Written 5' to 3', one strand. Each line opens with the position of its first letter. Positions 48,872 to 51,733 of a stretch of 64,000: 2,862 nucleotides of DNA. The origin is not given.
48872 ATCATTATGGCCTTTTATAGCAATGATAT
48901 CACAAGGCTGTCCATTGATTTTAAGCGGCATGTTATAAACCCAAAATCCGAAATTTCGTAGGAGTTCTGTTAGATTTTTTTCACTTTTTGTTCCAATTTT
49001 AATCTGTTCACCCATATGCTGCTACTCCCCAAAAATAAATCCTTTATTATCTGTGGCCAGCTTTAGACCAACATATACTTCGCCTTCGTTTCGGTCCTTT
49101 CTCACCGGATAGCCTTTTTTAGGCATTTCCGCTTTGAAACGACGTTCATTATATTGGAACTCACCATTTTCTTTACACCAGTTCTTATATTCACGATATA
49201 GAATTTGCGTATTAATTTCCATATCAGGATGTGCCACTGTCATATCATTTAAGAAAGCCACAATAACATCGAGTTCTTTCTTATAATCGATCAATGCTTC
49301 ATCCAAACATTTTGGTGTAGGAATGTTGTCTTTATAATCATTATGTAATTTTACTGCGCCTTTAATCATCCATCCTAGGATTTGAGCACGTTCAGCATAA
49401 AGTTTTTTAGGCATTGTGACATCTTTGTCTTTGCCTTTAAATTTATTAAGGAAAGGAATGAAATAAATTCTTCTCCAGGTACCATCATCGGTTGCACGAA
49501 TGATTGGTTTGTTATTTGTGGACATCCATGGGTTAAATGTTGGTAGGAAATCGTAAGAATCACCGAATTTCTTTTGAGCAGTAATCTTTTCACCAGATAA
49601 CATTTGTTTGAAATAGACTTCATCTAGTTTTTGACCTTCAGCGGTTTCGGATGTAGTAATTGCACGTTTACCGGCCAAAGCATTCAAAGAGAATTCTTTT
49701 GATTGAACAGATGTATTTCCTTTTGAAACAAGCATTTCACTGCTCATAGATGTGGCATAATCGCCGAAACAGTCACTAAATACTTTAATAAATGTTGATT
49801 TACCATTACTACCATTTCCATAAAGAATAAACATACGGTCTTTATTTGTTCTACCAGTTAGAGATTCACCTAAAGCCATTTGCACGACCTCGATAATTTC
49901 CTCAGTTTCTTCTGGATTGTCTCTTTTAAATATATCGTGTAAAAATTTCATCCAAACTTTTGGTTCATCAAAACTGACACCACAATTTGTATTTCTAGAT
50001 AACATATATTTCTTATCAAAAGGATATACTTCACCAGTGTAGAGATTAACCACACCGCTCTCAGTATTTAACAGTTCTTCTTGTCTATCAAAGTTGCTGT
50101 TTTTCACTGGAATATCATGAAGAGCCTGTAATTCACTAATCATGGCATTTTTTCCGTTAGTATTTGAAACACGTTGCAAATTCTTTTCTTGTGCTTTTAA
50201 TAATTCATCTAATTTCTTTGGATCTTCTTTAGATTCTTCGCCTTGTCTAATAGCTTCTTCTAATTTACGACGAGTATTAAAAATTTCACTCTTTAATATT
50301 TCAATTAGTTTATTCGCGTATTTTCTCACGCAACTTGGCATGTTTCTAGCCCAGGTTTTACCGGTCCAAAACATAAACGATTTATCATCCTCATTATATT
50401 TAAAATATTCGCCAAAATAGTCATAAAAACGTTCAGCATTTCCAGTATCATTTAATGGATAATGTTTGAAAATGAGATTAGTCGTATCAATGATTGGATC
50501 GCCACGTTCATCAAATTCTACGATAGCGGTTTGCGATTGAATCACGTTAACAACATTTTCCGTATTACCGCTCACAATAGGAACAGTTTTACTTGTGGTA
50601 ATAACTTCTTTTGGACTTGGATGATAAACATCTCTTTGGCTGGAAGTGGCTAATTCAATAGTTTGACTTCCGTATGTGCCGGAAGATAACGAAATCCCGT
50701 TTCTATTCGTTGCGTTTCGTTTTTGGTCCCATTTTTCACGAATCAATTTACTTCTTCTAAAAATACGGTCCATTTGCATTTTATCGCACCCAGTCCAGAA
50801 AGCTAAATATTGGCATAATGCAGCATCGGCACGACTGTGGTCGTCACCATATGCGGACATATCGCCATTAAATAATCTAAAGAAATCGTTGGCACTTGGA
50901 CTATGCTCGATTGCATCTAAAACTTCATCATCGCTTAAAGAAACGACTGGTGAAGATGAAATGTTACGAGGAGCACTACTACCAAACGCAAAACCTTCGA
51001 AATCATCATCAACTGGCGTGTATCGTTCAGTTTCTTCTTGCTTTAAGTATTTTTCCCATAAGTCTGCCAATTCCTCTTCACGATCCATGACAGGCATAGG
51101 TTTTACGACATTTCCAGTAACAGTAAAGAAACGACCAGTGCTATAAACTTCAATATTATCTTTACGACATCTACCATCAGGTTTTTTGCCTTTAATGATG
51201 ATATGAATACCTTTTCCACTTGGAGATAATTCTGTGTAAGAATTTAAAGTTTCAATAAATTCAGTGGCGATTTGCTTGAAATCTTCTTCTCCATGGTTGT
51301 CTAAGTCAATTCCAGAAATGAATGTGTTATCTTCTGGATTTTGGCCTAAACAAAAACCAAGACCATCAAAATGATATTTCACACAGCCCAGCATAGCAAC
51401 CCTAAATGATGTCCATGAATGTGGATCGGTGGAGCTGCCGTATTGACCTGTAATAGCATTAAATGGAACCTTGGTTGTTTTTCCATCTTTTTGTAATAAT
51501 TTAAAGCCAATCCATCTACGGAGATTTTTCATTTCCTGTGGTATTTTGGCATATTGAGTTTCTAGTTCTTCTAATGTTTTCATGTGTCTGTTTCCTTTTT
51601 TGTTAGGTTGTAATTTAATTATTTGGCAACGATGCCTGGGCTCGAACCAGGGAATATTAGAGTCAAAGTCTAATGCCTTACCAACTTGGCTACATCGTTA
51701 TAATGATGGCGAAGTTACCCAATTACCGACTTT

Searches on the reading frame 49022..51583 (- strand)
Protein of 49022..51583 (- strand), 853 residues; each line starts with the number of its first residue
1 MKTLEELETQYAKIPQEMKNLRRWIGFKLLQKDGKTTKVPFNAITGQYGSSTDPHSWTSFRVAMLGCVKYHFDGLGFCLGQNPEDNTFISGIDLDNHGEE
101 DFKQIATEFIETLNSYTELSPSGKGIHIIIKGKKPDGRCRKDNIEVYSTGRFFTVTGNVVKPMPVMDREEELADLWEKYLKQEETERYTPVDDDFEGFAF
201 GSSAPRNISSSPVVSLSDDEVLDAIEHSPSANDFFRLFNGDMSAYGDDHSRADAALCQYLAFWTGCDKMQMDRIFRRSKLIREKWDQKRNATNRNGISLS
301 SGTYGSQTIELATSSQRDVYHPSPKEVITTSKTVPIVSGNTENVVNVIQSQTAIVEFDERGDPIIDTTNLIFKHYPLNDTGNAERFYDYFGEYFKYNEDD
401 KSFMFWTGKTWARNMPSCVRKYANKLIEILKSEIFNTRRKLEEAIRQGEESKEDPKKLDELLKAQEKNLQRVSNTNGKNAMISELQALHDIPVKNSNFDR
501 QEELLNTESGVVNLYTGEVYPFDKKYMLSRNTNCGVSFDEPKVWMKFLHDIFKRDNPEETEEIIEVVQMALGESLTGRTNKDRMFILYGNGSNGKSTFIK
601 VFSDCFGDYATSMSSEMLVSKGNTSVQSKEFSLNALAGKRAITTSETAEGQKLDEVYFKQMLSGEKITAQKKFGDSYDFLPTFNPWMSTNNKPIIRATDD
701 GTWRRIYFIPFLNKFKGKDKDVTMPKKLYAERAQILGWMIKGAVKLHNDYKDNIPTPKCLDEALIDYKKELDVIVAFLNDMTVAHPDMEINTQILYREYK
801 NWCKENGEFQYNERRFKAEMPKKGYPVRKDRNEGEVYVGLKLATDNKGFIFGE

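Call 12: search_protein_families(library=phrogs, proteins=[window:49022-51583:-])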
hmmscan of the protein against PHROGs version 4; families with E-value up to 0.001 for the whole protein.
window:49022-51583:- (853 aa): 16 families
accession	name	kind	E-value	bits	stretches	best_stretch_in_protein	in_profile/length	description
phrog_1829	-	DNA, RNA and nucleotide metabolism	2.5e-192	642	1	10-848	2-761/772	DNA primase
phrog_1156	-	DNA, RNA and nucleotide metabolism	4.7e-92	310.9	1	373-846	360-829/855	DNA primase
phrog_6088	-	DNA, RNA and nucleotide metabolism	7.7e-85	286.8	1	357-845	312-766/772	DNA primase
phrog_13901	-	DNA, RNA and nucleotide metabolism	1.5e-76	258.8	1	6-323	3-302/341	DNA primase/helicase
phrog_1883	-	DNA, RNA and nucleotide metabolism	1.6e-72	245.9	1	377-847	274-752/756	DNA helicase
phrog_2478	-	DNA, RNA and nucleotide metabolism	5.8e-68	230.8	1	375-845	403-843/854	DNA polymerase/primase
phrog_864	-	DNA, RNA and nucleotide metabolism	5.1e-62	211.6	1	384-842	212-625/1064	DNA primase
phrog_16950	-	DNA, RNA and nucleotide metabolism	1.1e-53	183.4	1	358-824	347-810/843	DNA primase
phrog_7601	-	unknown function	6.3e-45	154.8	1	564-849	2-278/289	-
phrog_3022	-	DNA, RNA and nucleotide metabolism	1.1e-40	140.9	1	9-290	4-280/788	DNA primase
phrog_8643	-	DNA, RNA and nucleotide metabolism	1.9e-22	80.9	1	12-164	35-175/179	DNA polymerase/primase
phrog_16213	-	DNA, RNA and nucleotide metabolism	1.6e-11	44.2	1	502-746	313-552/732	DNA primase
phrog_15962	-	DNA, RNA and nucleotide metabolism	3.9e-11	42.9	1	88-161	113-189/835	DNA primase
phrog_4210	-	DNA, RNA and nucleotide metabolism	2.5e-10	39.8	1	557-716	154-306/1304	DNA polymerase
phrog_35045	-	DNA, RNA and nucleotide metabolism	1.2e-09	38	1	84-310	82-323/826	DNA primase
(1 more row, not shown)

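Call 13: search_dna_similar(query=window:49022-51583:-, collection=phages, mode=protein, max_rows=20)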
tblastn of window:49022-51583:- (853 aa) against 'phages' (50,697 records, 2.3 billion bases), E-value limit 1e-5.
Records with a match: 1606; places in all: 1607; records where one place covers at least 80% of the query: 62.
Best place of each record, by identity: <60% 1606.
By first word of the organism name: Streptococcus 383; Mycobacterium 293; Microbacterium 120; Gordonia 111; Arthrobacter 91; Pseudomonas 70; Vibrio 67; Streptomyces 50; Escherichia 43; Bacteriophage 26; and 82 more.
By host as written in the record: Mycobacterium smegmatis mc2 155 204; - 112; Streptococcus thermophilus 102; Microbacterium foliorum NRRL B-24224 59; Gordonia terrae 3612 59; Arthrobacter globiformis B-2979 50; Mycobacterium smegmatis mc#155 42; Microbacterium foliorum NRRL B-24224 SEA 36; and 453 more.
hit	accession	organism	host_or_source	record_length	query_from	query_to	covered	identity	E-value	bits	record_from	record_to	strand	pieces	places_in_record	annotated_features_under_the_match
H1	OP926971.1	Listeria phage FHC15313-PLM26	Listeria monocytogenes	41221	5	842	98%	34.4%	1e-127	429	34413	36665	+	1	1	P4 family primase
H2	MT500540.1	Listeria phage LP-HM00113468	Listeria monocytogenes HM00113468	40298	5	820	96%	34.4%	4e-124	419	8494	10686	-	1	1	hypothetical protein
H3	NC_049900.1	Listeria phage LP-HM00113468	Listeria monocytogenes HM00113468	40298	5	820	96%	34.4%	4e-124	419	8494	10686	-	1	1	DNA primase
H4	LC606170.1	Enterococcus phage Entfac.YE1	Enterococcus faecium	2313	11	842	98%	33.6%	4e-128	407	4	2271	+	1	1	phage/plasmid primase P4 family domain-containing protein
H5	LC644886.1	Bacteriophage sp.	Enterococcus faecium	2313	11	842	98%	33.6%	4e-128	407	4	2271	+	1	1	DNA primase; coding region not determined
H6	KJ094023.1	Listeria phage LP-101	Listeria monocytogenes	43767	5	820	96%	33.9%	3e-123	416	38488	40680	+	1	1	putative primase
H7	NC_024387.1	Listeria phage LP-101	Listeria monocytogenes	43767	5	820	96%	33.9%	3e-123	416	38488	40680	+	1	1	DNA primase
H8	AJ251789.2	Lactobacillus phage A2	Lactobacillus casei ATCC 393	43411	6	845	98%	32.9%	3e-114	390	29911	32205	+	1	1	putative primase | ribosome_binding_site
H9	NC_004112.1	Lactobacillus phage A2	Lactobacillus casei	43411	6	845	98%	32.9%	3e-114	390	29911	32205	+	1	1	DNA primase | ribosome_binding_site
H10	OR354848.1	Staphylococcus phage S-CoN_Ph25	Staphylococcus sp.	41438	12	842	97%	33.1%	3e-115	393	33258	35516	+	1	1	DNA primase | single strand DNA binding protein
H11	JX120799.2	Listeria phage LP-030-2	-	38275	5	820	96%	33.7%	3e-125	422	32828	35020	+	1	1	primase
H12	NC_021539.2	Listeria phage LP-030-2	-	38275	5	820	96%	33.7%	3e-125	422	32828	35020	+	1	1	DNA primase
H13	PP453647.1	Listeria phage vB_Lmo_2389_typeII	Listeria monocytogenes LM2684 (serotype ...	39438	5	820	96%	33.7%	3e-125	422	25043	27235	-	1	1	DNA primase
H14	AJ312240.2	Listeria phage PSA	Listeria monocytogenes ScottA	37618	11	820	95%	33.8%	8e-121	409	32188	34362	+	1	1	pri: primase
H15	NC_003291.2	Listeria phage PSA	Listeria monocytogenes ScottA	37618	11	820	95%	33.8%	8e-121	409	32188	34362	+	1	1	pri: DNA primase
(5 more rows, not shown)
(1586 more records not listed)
